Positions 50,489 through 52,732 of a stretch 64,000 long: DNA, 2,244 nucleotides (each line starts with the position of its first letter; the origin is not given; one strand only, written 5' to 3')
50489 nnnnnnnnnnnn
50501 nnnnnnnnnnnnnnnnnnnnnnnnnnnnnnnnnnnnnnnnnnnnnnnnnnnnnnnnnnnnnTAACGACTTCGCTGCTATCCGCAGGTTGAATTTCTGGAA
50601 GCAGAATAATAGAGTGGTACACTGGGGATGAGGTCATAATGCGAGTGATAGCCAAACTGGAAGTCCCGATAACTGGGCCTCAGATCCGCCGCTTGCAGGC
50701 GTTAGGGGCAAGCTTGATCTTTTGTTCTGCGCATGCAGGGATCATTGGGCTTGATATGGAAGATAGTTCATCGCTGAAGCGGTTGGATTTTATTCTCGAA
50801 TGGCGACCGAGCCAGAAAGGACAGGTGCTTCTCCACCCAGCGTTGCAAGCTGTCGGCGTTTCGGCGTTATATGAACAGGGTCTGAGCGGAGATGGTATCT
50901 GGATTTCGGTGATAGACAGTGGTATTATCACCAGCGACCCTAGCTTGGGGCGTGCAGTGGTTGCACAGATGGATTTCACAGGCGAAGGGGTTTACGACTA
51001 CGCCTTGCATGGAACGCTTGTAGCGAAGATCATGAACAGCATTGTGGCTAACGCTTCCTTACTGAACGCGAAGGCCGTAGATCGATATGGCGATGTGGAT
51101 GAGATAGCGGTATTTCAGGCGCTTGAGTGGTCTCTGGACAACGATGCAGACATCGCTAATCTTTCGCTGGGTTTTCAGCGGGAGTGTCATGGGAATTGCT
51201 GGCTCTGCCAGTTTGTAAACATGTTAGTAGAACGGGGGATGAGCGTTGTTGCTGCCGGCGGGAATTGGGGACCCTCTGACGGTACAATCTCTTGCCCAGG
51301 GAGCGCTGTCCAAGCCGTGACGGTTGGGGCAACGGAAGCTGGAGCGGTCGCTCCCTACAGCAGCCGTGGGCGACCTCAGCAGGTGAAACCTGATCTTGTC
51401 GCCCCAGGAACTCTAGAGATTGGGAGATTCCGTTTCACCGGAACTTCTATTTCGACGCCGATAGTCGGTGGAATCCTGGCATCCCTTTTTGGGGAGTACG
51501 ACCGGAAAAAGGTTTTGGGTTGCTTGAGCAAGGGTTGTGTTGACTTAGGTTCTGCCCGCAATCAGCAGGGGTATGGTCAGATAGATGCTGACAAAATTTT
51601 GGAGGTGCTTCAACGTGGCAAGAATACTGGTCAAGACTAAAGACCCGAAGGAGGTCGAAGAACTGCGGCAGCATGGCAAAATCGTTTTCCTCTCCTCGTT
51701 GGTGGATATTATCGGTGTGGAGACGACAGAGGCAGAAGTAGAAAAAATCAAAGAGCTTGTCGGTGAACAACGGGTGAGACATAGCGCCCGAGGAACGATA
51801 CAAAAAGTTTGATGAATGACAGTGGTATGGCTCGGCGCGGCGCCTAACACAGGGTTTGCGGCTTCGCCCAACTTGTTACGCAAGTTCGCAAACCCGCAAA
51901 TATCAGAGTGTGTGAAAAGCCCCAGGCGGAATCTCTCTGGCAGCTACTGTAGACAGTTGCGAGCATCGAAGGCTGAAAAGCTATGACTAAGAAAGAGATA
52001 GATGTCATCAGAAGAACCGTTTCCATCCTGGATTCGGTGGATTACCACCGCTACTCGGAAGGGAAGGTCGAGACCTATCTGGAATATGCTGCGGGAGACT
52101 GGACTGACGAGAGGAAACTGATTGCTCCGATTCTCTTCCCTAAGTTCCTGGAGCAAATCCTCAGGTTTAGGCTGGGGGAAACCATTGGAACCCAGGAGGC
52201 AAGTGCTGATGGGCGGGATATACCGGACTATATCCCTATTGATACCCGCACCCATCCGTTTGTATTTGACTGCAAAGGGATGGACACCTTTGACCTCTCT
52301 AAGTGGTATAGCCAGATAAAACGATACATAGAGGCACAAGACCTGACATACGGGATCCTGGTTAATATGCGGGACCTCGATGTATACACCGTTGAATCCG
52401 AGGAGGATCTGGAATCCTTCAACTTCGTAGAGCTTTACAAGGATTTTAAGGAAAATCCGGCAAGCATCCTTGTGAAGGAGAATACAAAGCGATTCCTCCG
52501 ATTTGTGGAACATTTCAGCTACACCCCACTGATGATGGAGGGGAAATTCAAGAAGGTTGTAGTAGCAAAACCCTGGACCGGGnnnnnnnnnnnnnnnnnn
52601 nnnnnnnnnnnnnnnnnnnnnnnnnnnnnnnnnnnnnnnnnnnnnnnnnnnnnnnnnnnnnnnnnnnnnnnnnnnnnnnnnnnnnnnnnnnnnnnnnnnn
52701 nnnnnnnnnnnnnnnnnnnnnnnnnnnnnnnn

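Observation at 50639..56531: Island with cytoplasmic S8 peptidase, I9-like small protein, 1202-aa Type IIG-like R-M fusion and three small AT-rich ORFs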

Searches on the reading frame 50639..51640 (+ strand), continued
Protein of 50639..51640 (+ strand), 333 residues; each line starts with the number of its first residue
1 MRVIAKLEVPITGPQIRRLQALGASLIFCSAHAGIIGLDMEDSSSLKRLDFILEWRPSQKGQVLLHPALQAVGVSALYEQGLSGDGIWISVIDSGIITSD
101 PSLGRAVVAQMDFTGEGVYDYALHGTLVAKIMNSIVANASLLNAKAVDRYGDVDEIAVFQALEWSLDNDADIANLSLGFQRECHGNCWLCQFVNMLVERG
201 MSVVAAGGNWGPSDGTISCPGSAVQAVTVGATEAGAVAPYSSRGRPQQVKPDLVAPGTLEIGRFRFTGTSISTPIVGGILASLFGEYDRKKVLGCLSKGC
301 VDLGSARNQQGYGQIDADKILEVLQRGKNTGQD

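Call 40: search_protein_families(library=padloc, proteins=[L012:2038-6051:+, L012:6083-6991:+, L012:8310-8975:+, L012:8947-11829:+, L012:11857-12528:+, L012:12525-13628:+, L019:9910-10758:+, L019:10771-13434:+, L012:7977-8171:+], max_evalue=0.01)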
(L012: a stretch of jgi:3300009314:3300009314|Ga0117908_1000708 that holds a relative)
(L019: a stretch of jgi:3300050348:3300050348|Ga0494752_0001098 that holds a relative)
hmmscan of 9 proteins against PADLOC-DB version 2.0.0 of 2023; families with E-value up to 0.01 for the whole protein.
L012:2038-6051:+ (1337 aa): 55 families (the best 25 are shown)
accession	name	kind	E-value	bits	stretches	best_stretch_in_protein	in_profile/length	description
PDLC02643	DrmMI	-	5.6e-81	270.9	2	444-773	546-879/1347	DrmMI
PDLC03622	REase_MTase_IIG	-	3.4e-61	204.9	5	842-1178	960-1290/1524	Type IIG restriction enzyme-methyltransferase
PDLC02638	DrmMI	-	3.8e-53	178.9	2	446-774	547-883/935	DrmMI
PDLC03613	REase_MTase_IIG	-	2.7e-45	152.5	3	744-1123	727-1083/1250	Type IIG restriction enzyme-methyltransferase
PDLC03614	REase_MTase_IIG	-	1.1e-38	130.6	3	733-916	918-1101/1584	Type IIG restriction enzyme-methyltransferase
PDLC02645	DrmMI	-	3.1e-32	109.7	3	441-524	537-621/772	DrmMI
PDLC03618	REase_MTase_IIG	-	6.2e-31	104.6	3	440-595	536-715/1429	Type IIG restriction enzyme-methyltransferase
PDLC03620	REase_MTase_IIG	-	9.4e-30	101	3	540-594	672-727/1378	Type IIG restriction enzyme-methyltransferase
PDLC02644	DrmMI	-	1.2e-29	100.9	2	441-595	53-231/988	DrmMI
PDLC03611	REase_MTase_IIG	-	1.3e-27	93.7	3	449-593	513-654/1532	Type IIG restriction enzyme-methyltransferase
PDLC03629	REase_MTase_IIG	-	5.6e-24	82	2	491-593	429-536/1182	Type IIG restriction enzyme-methyltransferase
PDLC02639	DrmMI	-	1.5e-23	81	1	467-594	256-388/803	DrmMI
PDLC02646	DrmMI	-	3.4e-22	76.4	2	535-600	40-105/792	DrmMI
PDLC03609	REase_MTase_IIG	-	1.2e-21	74.3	2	494-597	433-536/1066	Type IIG restriction enzyme-methyltransferase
PDLC03604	REase_MTase_IIG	-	6.6e-17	58.8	2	474-592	366-503/1011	Type IIG restriction enzyme-methyltransferase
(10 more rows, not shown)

L012:6083-6991:+ (302 aa): 0 families

L012:8310-8975:+ (221 aa): 0 families

L012:8947-11829:+ (960 aa): 3 families
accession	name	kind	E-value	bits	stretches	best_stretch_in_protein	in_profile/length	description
PDLC04166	Dsr1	-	2.4e-48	162.7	1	245-957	542-1219/1227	-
PDLC04167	Dsr1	-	5.2e-08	29.1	1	230-316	562-650/1248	-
PDLC02183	Dsr1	-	1.3e-05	21.1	1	229-382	594-752/1275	-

L012:11857-12528:+ (223 aa): 1 family
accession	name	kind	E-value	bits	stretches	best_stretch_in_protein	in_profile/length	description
PDLC04658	PDC-M45C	-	1e-08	33.1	1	105-189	56-135/145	-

L012:12525-13628:+ (367 aa): 0 families

L019:9910-10758:+ (282 aa): 0 families

L019:10771-13434:+ (887 aa): 0 families

L012:7977-8171:+ (64 aa): 0 families

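Call 68: find_related_loci(query=A1, collection=viral_contigs, flank=8000)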
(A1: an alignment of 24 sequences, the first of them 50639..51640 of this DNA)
Query A1 (333 aa) in viral_contigs; peptide patterns used: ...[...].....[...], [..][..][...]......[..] (x = any residue, [..] = any of these).
77 stretches matched a pattern; 45 encode a relative of the query (tblastn E <= 1e-3); 45 distinct loci.
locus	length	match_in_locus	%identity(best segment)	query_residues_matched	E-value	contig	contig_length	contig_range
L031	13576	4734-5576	32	68-329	6e-30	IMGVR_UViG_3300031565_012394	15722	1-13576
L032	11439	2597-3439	32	68-329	6e-30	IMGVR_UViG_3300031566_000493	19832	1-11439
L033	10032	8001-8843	32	68-329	5e-30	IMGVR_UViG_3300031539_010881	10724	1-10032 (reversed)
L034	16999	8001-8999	29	62-329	8e-26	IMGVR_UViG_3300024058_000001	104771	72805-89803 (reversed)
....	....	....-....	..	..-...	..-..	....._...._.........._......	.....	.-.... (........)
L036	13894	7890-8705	28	69-321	9e-23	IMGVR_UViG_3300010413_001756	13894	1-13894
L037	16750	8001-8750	32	69-321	7e-22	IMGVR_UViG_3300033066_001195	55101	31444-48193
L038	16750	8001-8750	29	83-313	1e-20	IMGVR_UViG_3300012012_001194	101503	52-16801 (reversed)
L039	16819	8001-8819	30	83-328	3e-18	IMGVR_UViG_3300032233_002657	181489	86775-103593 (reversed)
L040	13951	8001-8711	30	50-281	4e-18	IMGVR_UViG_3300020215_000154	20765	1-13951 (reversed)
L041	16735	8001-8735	29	83-312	8e-18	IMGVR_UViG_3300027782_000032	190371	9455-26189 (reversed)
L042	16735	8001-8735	29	83-312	8e-18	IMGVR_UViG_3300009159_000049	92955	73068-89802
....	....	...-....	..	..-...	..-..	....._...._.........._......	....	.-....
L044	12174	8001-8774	27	83-281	4e-17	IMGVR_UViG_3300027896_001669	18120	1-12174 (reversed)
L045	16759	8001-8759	32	84-322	6e-17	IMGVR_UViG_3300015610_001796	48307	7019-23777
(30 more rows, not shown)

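Call 72: search_protein_families(library=pfam, proteins=[L016:4255-6675:+, L015:2347-2634:+, L015:2631-2843:+, L015:4808-5065:+], max_evalue=0.01)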
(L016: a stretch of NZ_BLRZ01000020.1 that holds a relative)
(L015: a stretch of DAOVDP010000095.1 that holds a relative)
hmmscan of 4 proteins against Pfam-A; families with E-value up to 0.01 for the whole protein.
L016:4255-6675:+ (806 aa): 8 families
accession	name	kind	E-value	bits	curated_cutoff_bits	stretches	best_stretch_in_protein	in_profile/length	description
PF01555.25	N6_N4_Mtase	-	1e-15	58.7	26.7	2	143-174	182-213/221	DNA methylase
PF01170.24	UPF0020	-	2.3e-05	24.6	22.3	0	503-560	78-136/197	RMKL-like, methyltransferase domain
PF12760.12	Zn_ribbon_IS1595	-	5.5e-05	23.5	25.4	1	263-305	6-46/46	Transposase zinc-ribbon domain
PF08241.18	Methyltransf_11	-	9.2e-05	23.5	21.2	0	613-630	78-95/95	Methyltransferase domain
PF02086.21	MethyltransfD12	-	0.00013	22.3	22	1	142-201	20-79/253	D12 class N6 adenine-specific DNA methyltransferase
PF03602.21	Cons_hypoth95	-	0.00014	22.1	24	0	140-194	39-92/182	Conserved hypothetical protein 95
PF13649.12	Methyltransf_25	-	0.00024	22.2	27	0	146-206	1-65/97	Methyltransferase domain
PF06634.17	DUF1156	-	0.0037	17.8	24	1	79-108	2-33/73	Protein of unknown function (DUF1156)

L015:2347-2634:+ (95 aa): 1 family
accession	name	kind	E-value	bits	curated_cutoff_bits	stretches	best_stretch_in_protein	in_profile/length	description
PF08972.17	DUF1902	-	0.00089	19.8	22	1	26-69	10-53/74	Domain of unknown function (DUF1902)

L015:2631-2843:+ (70 aa): 1 family
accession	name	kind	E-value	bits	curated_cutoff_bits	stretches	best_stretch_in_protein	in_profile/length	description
PF07927.17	HicA_toxin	-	1.7e-15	57.3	27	1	3-62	1-58/58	HicA toxin of bacterial toxin-antitoxin,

L015:4808-5065:+ (85 aa): 1 family
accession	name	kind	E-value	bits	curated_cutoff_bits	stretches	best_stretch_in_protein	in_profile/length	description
PF03683.19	UPF0175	-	9.8e-12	44.8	27.9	1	6-63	17-74/75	Uncharacterised protein family (UPF0175)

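Call 73: search_protein_families(library=padloc, proteins=[L016:4255-6675:+, L016:2067-3221:+, L011:329-2092:-, L011:6521-6877:+, L018:6106-7041:+, L018:7336-7878:+, L018:8334-8741:-, L018:7903-8373:-, L015:549-1103:-, L015:1589-1966:+], max_evalue=0.001)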
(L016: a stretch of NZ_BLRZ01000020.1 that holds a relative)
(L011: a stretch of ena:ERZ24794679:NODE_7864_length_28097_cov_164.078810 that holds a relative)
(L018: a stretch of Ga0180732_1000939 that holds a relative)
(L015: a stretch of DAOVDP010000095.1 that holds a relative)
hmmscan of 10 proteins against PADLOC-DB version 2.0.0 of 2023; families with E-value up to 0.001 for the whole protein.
L016:4255-6675:+ (806 aa): 49 families (the best 25 are shown)
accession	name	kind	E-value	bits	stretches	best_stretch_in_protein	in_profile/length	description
PDLC02189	DUF1156_MTase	-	1.6e-30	104.1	3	507-689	513-682/944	-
PDLC00660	HmaB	-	1.7e-27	93.7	2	365-765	400-806/967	DNA-adenine methylase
PDLC00661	HmaB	-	5.2e-27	92.1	2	366-766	402-807/973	DNA-adenine methylase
PDLC02541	PglX|PglXI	-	1.3e-26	91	2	515-699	463-636/919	PglXI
PDLC03233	MTase_II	-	1e-21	75.2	2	541-684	488-641/731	Type II methyltransferase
PDLC03314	MTase_II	-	4.2e-18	62.8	1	547-687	548-680/944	Type II methyltransferase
PDLC03312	MTase_II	-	4.6e-18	62.3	2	142-263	814-935/1344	Type II methyltransferase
PDLC03319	MTase_II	-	1.3e-17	61.9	1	541-653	287-389/503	Type II methyltransferase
PDLC03325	MTase_II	-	1.7e-17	61.3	2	140-207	89-156/426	Type II methyltransferase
PDLC03380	MTase_II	-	4.4e-16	57.1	1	142-195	56-109/393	Type II methyltransferase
PDLC03352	MTase_II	-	2e-15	53.8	2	536-578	556-598/1023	Type II methyltransferase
PDLC03322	MTase_II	-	3.6e-15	53.8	1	142-223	64-145/446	Type II methyltransferase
PDLC04134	mad2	-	2e-13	48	2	141-183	289-332/492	mads_2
PDLC03224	MTase_II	-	2.9e-13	47.6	1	142-202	93-157/481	Type II methyltransferase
PDLC03353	MTase_II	-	4.4e-13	47.4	2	142-184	208-250/260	Type II methyltransferase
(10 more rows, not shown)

L016:2067-3221:+ (384 aa): 0 families

L011:329-2092:- (587 aa): 0 families

L011:6521-6877:+ (118 aa): 0 families

L018:6106-7041:+ (311 aa): 32 families (the best 25 are shown)
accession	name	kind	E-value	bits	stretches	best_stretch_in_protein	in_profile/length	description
PDLC04807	PDC-S02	-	1.3e-115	384.4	1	22-310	10-298/351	-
PDLC04822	PDC-S02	-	2.2e-112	373.5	1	23-310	8-285/294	-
PDLC04817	PDC-S02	-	3.5e-84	280.7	2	26-229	9-212/286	-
PDLC04831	PDC-S02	-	3e-82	274.9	1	24-310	10-290/346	-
PDLC04795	PDC-S02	-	5.6e-80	267.2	1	17-310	14-303/357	-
PDLC04810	PDC-S02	-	4.1e-73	244.6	1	23-310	9-303/355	-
PDLC04825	PDC-S02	-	2.1e-71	237.8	1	22-203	11-192/193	-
PDLC04803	PDC-S02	-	2.5e-70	235.2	1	88-310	4-217/269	-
PDLC04820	PDC-S02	-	3.3e-57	192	1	17-310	18-279/332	-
PDLC04827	PDC-S02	-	1.6e-56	189.5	1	24-249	9-231/234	-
PDLC04821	PDC-S02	-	3.9e-42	141.6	1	25-144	10-129/133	-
PDLC04813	PDC-S02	-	2.3e-41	139.6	1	196-310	7-121/175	-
PDLC01464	PD_DExK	-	3.2e-40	135.4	1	124-270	1-126/126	"CAS-I,CAS-II,CAS-III,CAS-IV,CAS-V,CAS-VI; associated"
PDLC04826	PDC-S02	-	2.8e-37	126.5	1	25-237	11-217/222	-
PDLC04812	PDC-S02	-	2.7e-34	116.2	1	25-167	8-148/151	-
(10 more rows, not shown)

L018:7336-7878:+ (180 aa): 11 families
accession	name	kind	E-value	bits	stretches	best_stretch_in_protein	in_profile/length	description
PDLC04807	PDC-S02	-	3.9e-28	96.7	1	1-145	200-345/351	-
PDLC04803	PDC-S02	-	9.4e-23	79.2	1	1-145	119-264/269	-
PDLC04822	PDC-S02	-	5.2e-22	76.8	1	2-107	188-293/294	-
PDLC04795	PDC-S02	-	1.4e-18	65.2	1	1-145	205-350/357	-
PDLC04813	PDC-S02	-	2e-17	61.6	1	2-144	24-167/175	-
PDLC04810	PDC-S02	-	3.6e-17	60.6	1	2-131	206-336/355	-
PDLC04831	PDC-S02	-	1.4e-16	58.9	1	2-123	193-315/346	-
PDLC04798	PDC-S02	-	5e-09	34.6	1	3-99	68-164/222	-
PDLC04817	PDC-S02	-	1.6e-05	22.6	1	62-145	195-277/286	-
PDLC01464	PD_DExK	-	0.00018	19.9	1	2-59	76-126/126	"CAS-I,CAS-II,CAS-III,CAS-IV,CAS-V,CAS-VI; associated"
PDLC04820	PDC-S02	-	0.0002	18.5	1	3-123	218-304/332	-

L018:8334-8741:- (135 aa): 0 families

L018:7903-8373:- (156 aa): 0 families

L015:549-1103:- (184 aa): 0 families

L015:1589-1966:+ (125 aa): 0 families

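Call 74: search_protein_families(library=pfam, proteins=[L016:2067-3221:+, L011:329-2092:-, L018:6106-7041:+, L018:7336-7878:+, L018:8334-8741:-, L018:7903-8373:-, L015:549-1103:-, L015:1589-1966:+, L016:7504-8400:-, L016:8370-9146:-], max_evalue=0.001)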
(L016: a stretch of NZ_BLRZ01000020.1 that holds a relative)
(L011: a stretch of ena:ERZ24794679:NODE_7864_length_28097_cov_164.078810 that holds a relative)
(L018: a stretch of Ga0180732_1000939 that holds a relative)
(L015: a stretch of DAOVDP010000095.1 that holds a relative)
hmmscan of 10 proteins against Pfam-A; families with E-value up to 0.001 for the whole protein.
L016:2067-3221:+ (384 aa): 1 family
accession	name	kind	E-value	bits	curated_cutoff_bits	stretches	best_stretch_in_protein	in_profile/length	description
PF04015.17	DUF362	-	3.2e-53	181.2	24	1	45-240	1-198/200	Domain of unknown function (DUF362)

L011:329-2092:- (587 aa): 0 families

L018:6106-7041:+ (311 aa): 2 families
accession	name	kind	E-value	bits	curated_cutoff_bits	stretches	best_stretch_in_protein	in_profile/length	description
PF17761.7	DUF1016_N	-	7.5e-44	149.6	32.8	1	32-167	2-137/137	DUF1016 N-terminal domain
PF06250.17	YhcG_C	-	9.6e-42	142.9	32.5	1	196-310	3-117/157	YhcG PDDEXK nuclease domain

L018:7336-7878:+ (180 aa): 1 family
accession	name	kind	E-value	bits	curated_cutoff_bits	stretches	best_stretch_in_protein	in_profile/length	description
PF06250.17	YhcG_C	-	2e-19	70.4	32.5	1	1-124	19-143/157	YhcG PDDEXK nuclease domain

L018:8334-8741:- (135 aa): 0 families

L018:7903-8373:- (156 aa): 0 families

L015:549-1103:- (184 aa): 1 family
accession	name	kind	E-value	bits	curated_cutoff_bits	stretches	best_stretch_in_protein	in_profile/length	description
PF01850.27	PIN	-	1.7e-11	45.2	23.6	1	17-168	2-117/120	PIN domain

L015:1589-1966:+ (125 aa): 1 family
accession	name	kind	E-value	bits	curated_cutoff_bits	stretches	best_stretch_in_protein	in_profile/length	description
PF12910.14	PHD_like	-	2.1e-16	60.6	27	1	34-109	65-140/141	Antitoxin of toxin-antitoxin, RelE / RelB, TA system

L016:7504-8400:- (298 aa): 1 family
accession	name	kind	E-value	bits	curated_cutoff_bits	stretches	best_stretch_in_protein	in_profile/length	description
PF01790.23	LGT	-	1.4e-48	165.7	24.9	1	11-252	5-237/240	Prolipoprotein diacylglyceryl transferase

L016:8370-9146:- (258 aa): 1 family
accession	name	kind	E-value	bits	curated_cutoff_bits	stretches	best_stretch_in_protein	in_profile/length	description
PF01904.24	DUF72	-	4.7e-76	256.1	25.3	1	22-239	1-217/217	Protein of unknown function DUF72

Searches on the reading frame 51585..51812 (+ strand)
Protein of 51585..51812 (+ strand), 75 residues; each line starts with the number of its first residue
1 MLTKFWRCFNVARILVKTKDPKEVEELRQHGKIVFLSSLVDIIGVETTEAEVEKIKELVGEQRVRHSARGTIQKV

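Call 3: search_protein_families(library=pfam, proteins=[window:51585-51812:+], max_evalue=0.1)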
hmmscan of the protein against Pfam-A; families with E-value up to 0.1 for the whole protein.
window:51585-51812:+ (75 aa): 1 family
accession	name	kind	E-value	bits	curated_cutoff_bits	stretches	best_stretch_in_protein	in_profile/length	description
PF09902.14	DUF2129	-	0.046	14.2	22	0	14-72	4-66/70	Uncharacterized protein conserved in bacteria (DUF2129)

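Call 4: search_protein_families(library=padloc, proteins=[window:51585-51812:+], max_evalue=0.1)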
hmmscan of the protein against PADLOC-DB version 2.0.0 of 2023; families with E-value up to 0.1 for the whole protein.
window:51585-51812:+ (75 aa): 0 families

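Call 5: search_protein_families(library=ncbifam, proteins=[window:51585-51812:+], max_evalue=0.1)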
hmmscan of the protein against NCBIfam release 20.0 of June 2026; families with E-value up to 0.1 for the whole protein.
window:51585-51812:+ (75 aa): 0 families

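Call 75: search_protein_representatives(protein=window:51615-51812:+)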
Query: 65 residues. Proteins with E-value up to 0.001 (for the whole library): 6; up to 1e-10: 2; up to 1e-30: 0. The best 6 are listed.
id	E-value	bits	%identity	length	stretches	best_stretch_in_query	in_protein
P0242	2.8e-25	102.5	83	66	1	1-64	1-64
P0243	1.6e-17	78.2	81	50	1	1-48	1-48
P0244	3.8e-09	52.0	54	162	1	5-60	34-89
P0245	5.5e-07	45.3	39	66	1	1-62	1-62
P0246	4.5e-05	39.3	37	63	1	3-62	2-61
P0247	9.5e-05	38.3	43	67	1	7-53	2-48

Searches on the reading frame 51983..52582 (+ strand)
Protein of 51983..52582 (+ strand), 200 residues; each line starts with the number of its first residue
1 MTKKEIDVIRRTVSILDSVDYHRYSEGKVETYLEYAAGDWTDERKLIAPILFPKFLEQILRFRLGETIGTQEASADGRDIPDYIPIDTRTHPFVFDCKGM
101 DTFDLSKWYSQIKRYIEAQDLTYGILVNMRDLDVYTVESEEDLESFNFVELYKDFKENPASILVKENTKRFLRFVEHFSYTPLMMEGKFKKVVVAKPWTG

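Call 85: search_protein_families(library=pfam, proteins=[window:51983-52582:+], max_evalue=10)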
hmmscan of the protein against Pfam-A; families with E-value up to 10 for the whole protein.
window:51983-52582:+ (200 aa): 1 family
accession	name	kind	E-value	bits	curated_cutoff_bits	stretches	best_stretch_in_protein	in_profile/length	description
PF13588.12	HSDR_N_2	-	0.036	14.6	25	1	80-142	38-101/110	Type I restriction enzyme R protein N terminus (HSDR_N)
